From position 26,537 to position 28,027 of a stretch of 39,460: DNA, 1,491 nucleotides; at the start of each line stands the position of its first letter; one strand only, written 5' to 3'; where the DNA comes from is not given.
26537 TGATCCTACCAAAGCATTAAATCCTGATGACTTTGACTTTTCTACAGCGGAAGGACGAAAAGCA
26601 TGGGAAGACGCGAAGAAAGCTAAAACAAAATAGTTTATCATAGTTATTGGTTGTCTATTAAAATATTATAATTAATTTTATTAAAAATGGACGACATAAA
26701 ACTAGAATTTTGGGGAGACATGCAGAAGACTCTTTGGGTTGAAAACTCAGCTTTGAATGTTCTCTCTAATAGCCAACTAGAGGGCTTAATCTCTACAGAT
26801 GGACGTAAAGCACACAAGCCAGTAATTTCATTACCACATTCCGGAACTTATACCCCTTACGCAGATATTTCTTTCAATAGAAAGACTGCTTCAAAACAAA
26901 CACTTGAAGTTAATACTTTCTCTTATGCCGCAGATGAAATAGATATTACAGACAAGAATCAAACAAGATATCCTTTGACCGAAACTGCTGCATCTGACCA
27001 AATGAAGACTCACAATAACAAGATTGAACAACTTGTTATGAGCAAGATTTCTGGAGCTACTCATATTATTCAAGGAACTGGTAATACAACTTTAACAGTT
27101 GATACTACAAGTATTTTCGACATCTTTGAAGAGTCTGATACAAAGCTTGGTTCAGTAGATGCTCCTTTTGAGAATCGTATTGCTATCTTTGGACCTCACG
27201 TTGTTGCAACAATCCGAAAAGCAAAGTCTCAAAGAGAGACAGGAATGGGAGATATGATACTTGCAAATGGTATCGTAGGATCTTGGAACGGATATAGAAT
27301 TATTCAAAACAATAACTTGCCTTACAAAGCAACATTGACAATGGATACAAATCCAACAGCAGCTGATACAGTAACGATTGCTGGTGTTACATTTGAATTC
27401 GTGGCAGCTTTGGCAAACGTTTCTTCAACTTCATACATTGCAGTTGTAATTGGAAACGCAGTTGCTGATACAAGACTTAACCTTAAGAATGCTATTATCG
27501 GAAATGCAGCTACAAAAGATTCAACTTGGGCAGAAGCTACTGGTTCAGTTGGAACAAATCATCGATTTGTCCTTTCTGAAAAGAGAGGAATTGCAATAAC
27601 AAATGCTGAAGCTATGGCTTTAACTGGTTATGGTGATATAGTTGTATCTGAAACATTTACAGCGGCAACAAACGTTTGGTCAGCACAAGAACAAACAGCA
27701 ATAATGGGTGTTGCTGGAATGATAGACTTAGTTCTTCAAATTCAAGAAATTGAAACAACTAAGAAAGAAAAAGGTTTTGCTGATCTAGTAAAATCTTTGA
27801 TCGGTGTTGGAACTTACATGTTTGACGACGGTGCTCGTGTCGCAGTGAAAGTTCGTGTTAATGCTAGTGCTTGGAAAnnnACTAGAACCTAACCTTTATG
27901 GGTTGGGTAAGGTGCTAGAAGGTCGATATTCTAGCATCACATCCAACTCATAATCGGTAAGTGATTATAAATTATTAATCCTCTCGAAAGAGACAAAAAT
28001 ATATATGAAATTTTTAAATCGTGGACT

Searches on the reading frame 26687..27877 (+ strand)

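Call 93: search_protein_families(library=pfam, proteins=[window:26687-27877:+], max_evalue=0.001)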
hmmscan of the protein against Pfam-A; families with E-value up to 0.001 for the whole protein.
window:26687-27877:+ (397 aa): 0 families

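Call 94: search_protein_families(library=phrogs, proteins=[window:26687-27877:+], max_evalue=0.001)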
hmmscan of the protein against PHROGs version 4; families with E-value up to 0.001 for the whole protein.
window:26687-27877:+ (397 aa): 1 family
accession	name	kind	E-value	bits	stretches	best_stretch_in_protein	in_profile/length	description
phrog_267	-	head and packaging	3.9e-15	56.9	1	2-247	38-279/410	major head protein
